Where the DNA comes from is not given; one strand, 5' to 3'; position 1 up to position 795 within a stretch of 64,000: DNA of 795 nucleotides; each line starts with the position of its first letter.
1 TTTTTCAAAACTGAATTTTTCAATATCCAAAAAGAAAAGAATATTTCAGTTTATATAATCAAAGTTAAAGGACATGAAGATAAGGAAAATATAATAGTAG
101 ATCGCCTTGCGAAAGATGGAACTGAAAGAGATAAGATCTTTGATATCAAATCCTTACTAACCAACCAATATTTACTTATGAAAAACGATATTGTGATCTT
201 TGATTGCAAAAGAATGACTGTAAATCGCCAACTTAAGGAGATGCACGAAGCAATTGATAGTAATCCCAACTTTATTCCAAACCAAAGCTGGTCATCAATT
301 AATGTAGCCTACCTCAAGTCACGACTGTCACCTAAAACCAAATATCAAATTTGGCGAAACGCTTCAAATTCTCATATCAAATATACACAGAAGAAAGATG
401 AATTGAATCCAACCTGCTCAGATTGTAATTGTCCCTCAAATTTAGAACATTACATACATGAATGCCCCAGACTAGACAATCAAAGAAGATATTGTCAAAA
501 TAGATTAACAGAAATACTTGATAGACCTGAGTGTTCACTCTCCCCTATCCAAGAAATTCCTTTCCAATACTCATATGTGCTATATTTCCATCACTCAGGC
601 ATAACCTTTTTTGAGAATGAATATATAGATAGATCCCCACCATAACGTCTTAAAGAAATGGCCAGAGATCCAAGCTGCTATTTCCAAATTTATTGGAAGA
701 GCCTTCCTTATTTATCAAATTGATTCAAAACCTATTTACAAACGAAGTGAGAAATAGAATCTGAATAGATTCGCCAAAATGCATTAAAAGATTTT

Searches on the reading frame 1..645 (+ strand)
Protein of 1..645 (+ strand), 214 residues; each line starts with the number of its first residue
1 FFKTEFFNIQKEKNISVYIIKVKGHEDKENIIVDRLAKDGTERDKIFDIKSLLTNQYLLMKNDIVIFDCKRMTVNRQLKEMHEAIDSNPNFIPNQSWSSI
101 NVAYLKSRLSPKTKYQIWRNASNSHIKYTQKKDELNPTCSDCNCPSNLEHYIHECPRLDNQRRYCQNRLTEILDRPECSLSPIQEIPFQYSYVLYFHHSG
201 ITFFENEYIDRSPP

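Call 9: search_protein_families(library=pfam, proteins=[window:1-645:+], max_evalue=0.01)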
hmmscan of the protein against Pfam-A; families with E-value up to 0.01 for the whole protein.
window:1-645:+ (214 aa): 1 family
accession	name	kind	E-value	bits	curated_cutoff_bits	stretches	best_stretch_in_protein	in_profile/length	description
PF00075.30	RNase_H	-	0.0075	16.9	25.8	0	12-41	109-140/141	RNase H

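Call 10: find_homologous_proteins(query=window:1-645:+)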
Query window:1-645:+: 33 candidates shared short words with the query, none scored E <= 0.001.

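Call 30: search_protein_representatives(protein=window:1-645:+)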
Query: 214 residues. Proteins with E-value up to 0.001 (for the whole library): 27; up to 1e-10: 17; up to 1e-30: 4. The best 27 are listed.
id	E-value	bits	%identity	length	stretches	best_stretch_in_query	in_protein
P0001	2.7e-139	478.2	99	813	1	2-213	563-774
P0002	2.1e-65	236.7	54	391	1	3-213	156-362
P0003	4.2e-41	157.3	41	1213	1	2-206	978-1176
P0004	7.0e-37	143.5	40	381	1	5-201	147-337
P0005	3.8e-29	118.2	35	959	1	2-204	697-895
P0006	5.3e-28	114.5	36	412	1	2-201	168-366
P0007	6.8e-28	114.2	42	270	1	2-172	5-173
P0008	3.2e-27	112.0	40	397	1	2-188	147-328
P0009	1.1e-24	103.7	38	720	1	2-172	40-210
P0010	1.4e-23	100.1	32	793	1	2-201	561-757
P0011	2.4e-23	99.3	39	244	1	5-172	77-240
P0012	2.6e-22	95.9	38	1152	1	2-174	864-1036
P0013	4.4e-22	95.2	36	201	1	21-200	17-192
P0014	1.8e-18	83.4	41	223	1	2-116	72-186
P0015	7.8e-15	71.5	39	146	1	99-202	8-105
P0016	4.6e-12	62.4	33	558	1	5-191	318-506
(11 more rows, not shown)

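Call 32: search_protein_families(library=pfam, proteins=[P0001, P0002, P0003, P0005, P0009, P0010, P0012, P0016], max_evalue=0.001)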
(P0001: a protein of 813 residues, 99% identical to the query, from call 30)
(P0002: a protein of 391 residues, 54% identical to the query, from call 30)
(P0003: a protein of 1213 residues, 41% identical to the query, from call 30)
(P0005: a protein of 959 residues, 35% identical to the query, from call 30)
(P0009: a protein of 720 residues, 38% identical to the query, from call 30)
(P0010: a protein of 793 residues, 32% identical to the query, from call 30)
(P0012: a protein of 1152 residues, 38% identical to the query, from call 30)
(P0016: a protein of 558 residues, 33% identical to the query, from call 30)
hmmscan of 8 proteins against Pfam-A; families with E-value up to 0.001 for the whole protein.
P0001 (813 aa): 2 families
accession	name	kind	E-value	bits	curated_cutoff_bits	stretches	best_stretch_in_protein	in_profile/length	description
PF00075.30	RNase_H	-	3.5e-14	53.6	25.8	1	476-602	4-140/141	RNase H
PF14529.12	Exo_endo_phos_2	-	1.5e-05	25.3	27.4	1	50-151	13-116/117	Endonuclease-reverse transcriptase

P0002 (391 aa): 1 family
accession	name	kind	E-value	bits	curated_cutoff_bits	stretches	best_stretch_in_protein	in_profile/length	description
PF00075.30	RNase_H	-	9.3e-12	45.8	25.8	1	69-193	5-139/141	RNase H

P0003 (1213 aa): 4 families
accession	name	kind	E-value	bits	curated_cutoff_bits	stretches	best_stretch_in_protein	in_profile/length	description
PF00078.32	RVT_1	-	2.4e-24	86.6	29.6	1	471-718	1-203/205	Reverse transcriptase (RNA-dependent DNA polymerase)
PF00075.30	RNase_H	-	2.1e-13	51.1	25.8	1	892-1016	4-139/141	RNase H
PF14529.12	Exo_endo_phos_2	-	2.1e-07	31.3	27.4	1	108-225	1-116/117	Endonuclease-reverse transcriptase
PF03372.29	Exo_endo_phos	-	0.00096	19.4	24.5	0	4-214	3-214/225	Endonuclease/Exonuclease/phosphatase family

P0005 (959 aa): 2 families
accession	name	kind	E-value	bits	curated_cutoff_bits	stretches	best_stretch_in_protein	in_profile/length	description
PF00078.32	RVT_1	-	2.6e-29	102.8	29.6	1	227-452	2-194/205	Reverse transcriptase (RNA-dependent DNA polymerase)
PF00075.30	RNase_H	-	9.9e-17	61.9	25.8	1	609-736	2-140/141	RNase H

P0009 (720 aa): 1 family
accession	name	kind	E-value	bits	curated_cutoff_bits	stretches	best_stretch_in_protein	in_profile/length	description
PF00075.30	RNase_H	-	0.00031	21.4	25.8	1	1-79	48-140/141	RNase H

P0010 (793 aa): 2 families
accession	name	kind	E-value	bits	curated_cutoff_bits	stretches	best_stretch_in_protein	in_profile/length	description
PF00078.32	RVT_1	-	1.3e-29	103.8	29.6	1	53-298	2-202/205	Reverse transcriptase (RNA-dependent DNA polymerase)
PF00075.30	RNase_H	-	2.3e-14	54.2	25.8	1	475-600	3-140/141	RNase H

P0012 (1152 aa): 2 families
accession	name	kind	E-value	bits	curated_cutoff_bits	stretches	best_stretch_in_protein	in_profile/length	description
PF00078.32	RVT_1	-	3.9e-29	102.3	29.6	1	348-592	2-201/205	Reverse transcriptase (RNA-dependent DNA polymerase)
PF00075.30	RNase_H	-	2.3e-12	47.7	25.8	1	779-903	3-140/141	RNase H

P0016 (558 aa): 1 family
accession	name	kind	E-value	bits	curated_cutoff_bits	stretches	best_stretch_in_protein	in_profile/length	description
PF00075.30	RNase_H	-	6.5e-11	43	25.8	1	231-354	4-140/141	RNase H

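Call 33: find_encoding_contigs(protein=P0001, flank=10000, max_places=10)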
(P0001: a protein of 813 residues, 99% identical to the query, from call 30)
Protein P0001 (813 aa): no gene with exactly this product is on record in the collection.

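Call 34: list_cluster_members(proteins=[P0001, P0002, P0003, P0004, P0005, P0012])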
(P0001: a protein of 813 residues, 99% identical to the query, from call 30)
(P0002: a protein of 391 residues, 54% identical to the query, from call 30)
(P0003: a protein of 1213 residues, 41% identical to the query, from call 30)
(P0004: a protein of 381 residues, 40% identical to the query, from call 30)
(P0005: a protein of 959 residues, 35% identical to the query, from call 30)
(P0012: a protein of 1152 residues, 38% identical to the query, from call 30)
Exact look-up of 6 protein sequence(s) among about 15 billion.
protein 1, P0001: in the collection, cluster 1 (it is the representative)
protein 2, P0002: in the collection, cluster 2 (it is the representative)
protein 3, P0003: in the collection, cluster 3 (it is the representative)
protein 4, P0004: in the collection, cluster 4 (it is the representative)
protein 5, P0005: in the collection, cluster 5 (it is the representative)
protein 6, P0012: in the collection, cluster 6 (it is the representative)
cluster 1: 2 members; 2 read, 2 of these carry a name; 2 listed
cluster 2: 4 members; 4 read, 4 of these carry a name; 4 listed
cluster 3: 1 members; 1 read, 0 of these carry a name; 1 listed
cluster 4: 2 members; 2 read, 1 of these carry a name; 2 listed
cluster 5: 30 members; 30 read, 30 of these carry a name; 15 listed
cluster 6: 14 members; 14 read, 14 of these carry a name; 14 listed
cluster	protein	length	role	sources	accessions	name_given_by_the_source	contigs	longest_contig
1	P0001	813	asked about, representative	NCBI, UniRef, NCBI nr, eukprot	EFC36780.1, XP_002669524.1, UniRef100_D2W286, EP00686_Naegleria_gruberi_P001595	predicted protein [Naegleria gruberi] | Predicted protein n=1 Tax=Naegleria gruberi TaxID=5762 RepID=D2W286_NAEGR | uncharacterized protein NAEGRDRAFT_54134 [Naegleria gruberi]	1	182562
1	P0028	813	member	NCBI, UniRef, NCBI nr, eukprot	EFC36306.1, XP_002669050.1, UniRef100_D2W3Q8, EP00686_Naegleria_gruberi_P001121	predicted protein [Naegleria gruberi] | Predicted protein n=1 Tax=Naegleria gruberi TaxID=5762 RepID=D2W3Q8_NAEGR | uncharacterized protein NAEGRDRAFT_54470 [Naegleria gruberi]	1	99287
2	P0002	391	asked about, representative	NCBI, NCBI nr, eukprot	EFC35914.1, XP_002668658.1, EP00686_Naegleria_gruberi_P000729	predicted protein [Naegleria gruberi] | uncharacterized protein NAEGRDRAFT_82331 [Naegleria gruberi] | XP_002668658.1 predicted protein [Naegleria gruberi strain NEG-M]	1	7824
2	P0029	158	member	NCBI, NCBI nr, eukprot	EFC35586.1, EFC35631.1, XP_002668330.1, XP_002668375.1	predicted protein [Naegleria gruberi] | uncharacterized protein NAEGRDRAFT_76759 [Naegleria gruberi] | XP_002668330.1 predicted protein [Naegleria gruberi strain NEG-M]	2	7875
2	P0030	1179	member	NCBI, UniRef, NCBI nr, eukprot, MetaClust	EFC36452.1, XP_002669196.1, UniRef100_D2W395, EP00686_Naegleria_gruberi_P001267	hypothetical protein NAEGRDRAFT_60001 [Naegleria gruberi] | RNase H type-1 domain-containing protein n=3 Tax=Naegleria gruberi TaxID=5762 ... | uncharacterized protein NAEGRDRAFT_60001 [Naegleria gruberi]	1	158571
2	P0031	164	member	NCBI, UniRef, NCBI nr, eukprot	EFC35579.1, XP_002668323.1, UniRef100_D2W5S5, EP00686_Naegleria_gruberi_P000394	predicted protein [Naegleria gruberi] | Predicted protein n=1 Tax=Naegleria gruberi TaxID=5762 RepID=D2W5S5_NAEGR | uncharacterized protein NAEGRDRAFT_76768 [Naegleria gruberi]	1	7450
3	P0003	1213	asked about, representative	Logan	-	-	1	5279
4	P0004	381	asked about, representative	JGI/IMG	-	ribonuclease HI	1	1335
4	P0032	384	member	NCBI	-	-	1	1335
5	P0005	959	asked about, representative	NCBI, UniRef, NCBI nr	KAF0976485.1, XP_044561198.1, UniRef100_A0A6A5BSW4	hypothetical protein FDP41_004384 [Naegleria fowleri] | Reverse transcriptase domain-containing protein n=1 Tax=Naegleria fowleri TaxID=5763 ... | uncharacterized protein FDP41_004384 [Naegleria fowleri]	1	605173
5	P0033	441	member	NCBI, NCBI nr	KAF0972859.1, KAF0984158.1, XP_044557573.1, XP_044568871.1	hypothetical protein FDP41_007335 [Naegleria fowleri] | uncharacterized protein FDP41_009108 [Naegleria fowleri]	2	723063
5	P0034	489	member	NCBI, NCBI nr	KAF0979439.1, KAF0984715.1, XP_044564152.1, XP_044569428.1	hypothetical protein FDP41_000614 [Naegleria fowleri] | uncharacterized protein FDP41_001782 [Naegleria fowleri]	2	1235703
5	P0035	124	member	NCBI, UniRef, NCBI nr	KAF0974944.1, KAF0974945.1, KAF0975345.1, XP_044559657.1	hypothetical protein FDP41_005339 [Naegleria fowleri] | RNase H type-1 domain-containing protein n=1 Tax=Naegleria fowleri TaxID=5763 ... | uncharacterized protein FDP41_006049 [Naegleria fowleri]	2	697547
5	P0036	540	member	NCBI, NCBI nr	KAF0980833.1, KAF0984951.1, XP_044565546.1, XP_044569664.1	hypothetical protein FDP41_000850 [Naegleria fowleri] | uncharacterized protein FDP41_013316 [Naegleria fowleri]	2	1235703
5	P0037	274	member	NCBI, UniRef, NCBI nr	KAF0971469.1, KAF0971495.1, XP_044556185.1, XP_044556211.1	hypothetical protein FDP41_010227 [Naegleria fowleri] | Reverse transcriptase domain-containing protein n=1 Tax=Naegleria fowleri TaxID=5763 ... | uncharacterized protein FDP41_010242 [Naegleria fowleri]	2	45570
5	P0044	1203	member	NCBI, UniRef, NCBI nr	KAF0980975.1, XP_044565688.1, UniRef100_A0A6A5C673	hypothetical protein FDP41_012763 [Naegleria fowleri] | Reverse transcriptase domain-containing protein n=7 Tax=Naegleria fowleri TaxID=5763 ... | uncharacterized protein FDP41_012763 [Naegleria fowleri]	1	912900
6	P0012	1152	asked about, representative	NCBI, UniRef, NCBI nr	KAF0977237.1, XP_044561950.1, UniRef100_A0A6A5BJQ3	hypothetical protein FDP41_003890 [Naegleria fowleri] | Reverse transcriptase domain-containing protein n=1 Tax=Naegleria fowleri TaxID=5763 ... | uncharacterized protein FDP41_003890 [Naegleria fowleri]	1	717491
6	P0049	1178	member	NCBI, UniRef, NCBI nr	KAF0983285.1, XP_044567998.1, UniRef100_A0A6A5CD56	hypothetical protein FDP41_010350 [Naegleria fowleri] | Reverse transcriptase domain-containing protein n=1 Tax=Naegleria fowleri TaxID=5763 ... | uncharacterized protein FDP41_010350 [Naegleria fowleri]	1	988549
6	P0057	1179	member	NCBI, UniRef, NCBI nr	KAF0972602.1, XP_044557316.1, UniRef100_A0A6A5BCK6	hypothetical protein FDP41_008851 [Naegleria fowleri] | Reverse transcriptase domain-containing protein n=1 Tax=Naegleria fowleri TaxID=5763 ... | uncharacterized protein FDP41_008851 [Naegleria fowleri]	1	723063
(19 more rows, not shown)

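Call 36: find_encoding_contigs(protein=P0030, flank=6000, max_places=6)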
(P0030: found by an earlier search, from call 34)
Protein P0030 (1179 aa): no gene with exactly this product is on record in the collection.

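Call 40: find_encoding_contigs(protein=P0003, flank=10000, max_places=6)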
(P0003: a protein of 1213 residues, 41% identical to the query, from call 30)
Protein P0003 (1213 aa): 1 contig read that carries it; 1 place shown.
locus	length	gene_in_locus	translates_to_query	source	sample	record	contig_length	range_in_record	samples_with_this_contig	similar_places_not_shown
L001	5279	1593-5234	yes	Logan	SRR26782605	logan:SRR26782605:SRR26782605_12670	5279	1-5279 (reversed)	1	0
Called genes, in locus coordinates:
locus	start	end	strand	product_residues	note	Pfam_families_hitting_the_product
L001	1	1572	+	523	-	?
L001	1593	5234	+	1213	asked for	PF14529:Exo_endo_phos_2 (weak), PF00078:RVT_1, PF00075:RNase_H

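Call 45: find_encoding_contigs(protein=P0044, flank=5000, max_places=10)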
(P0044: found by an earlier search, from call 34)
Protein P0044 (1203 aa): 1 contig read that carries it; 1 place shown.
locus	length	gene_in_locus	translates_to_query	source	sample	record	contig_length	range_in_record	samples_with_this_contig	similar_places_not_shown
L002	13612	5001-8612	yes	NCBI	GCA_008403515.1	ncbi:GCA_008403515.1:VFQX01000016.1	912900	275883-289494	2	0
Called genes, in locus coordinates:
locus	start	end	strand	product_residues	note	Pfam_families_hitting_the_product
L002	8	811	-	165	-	PF10166:DUF2368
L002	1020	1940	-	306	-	-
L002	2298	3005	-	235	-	PF18265:Nas2_N, PF04495:GRASP55_65 (weak), PF17820:PDZ_6 (weak)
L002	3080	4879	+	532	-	-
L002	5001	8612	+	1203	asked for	PF14529:Exo_endo_phos_2 (weak), PF00078:RVT_1, PF00075:RNase_H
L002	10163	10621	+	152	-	-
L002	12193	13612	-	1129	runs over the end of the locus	-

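Call 61: find_encoding_contigs(protein=P0005, flank=4000, max_places=6)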
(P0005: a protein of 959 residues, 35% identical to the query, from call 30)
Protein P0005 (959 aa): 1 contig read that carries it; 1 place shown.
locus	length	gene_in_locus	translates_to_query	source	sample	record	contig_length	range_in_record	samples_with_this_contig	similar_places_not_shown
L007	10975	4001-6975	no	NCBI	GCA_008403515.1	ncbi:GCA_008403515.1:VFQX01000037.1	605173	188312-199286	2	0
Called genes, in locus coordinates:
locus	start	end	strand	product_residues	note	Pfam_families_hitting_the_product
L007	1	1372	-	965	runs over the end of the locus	PF25320:TELO2_ARM, PF10193:Telomere_reg-2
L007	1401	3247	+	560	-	-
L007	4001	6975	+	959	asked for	PF00078:RVT_1, PF00075:RNase_H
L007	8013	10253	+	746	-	PF14360:PAP2_C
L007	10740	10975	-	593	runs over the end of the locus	PF08245:Mur_ligase_M (weak)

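Call 70: find_encoding_contigs(protein=P0057, flank=3500, max_places=6)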
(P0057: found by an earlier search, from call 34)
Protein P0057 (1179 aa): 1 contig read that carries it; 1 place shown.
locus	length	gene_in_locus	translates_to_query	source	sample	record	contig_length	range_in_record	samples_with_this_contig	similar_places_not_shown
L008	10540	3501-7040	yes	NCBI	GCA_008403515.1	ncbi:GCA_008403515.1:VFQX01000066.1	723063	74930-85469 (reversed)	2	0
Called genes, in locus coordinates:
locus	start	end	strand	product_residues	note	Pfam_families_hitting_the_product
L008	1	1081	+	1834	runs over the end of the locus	PF00270:DEAD, PF00271:Helicase_C, PF07717:OB_NTP_bind, PF00076:RRM_1 (faint), PF01485:IBR, PF22605:IBR_2, PF22191:IBR_1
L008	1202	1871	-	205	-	-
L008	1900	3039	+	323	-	-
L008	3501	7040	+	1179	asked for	PF00078:RVT_1, PF00075:RNase_H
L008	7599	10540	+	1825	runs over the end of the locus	PF16796:Microtub_bd, PF00225:Kinesin, PF28159:CEP89 (weak)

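Call 71: find_encoding_contigs(protein=P0049, flank=3500, max_places=6)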
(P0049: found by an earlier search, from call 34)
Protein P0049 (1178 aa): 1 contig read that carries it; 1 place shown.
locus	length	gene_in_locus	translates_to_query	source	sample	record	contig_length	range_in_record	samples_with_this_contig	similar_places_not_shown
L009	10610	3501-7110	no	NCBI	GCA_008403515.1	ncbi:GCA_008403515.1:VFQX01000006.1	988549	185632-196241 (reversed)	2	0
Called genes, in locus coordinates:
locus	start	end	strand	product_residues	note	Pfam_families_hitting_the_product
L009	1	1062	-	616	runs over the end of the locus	PF05502:Dynactin_p62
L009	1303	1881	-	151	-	PF05046:Img2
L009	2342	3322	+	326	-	-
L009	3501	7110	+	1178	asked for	PF00078:RVT_1, PF00075:RNase_H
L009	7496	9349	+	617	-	PF00149:Metallophos (weak), PF02872:5_nucleotid_C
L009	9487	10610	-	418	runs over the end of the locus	PF01963:TraB_PrgY_gumN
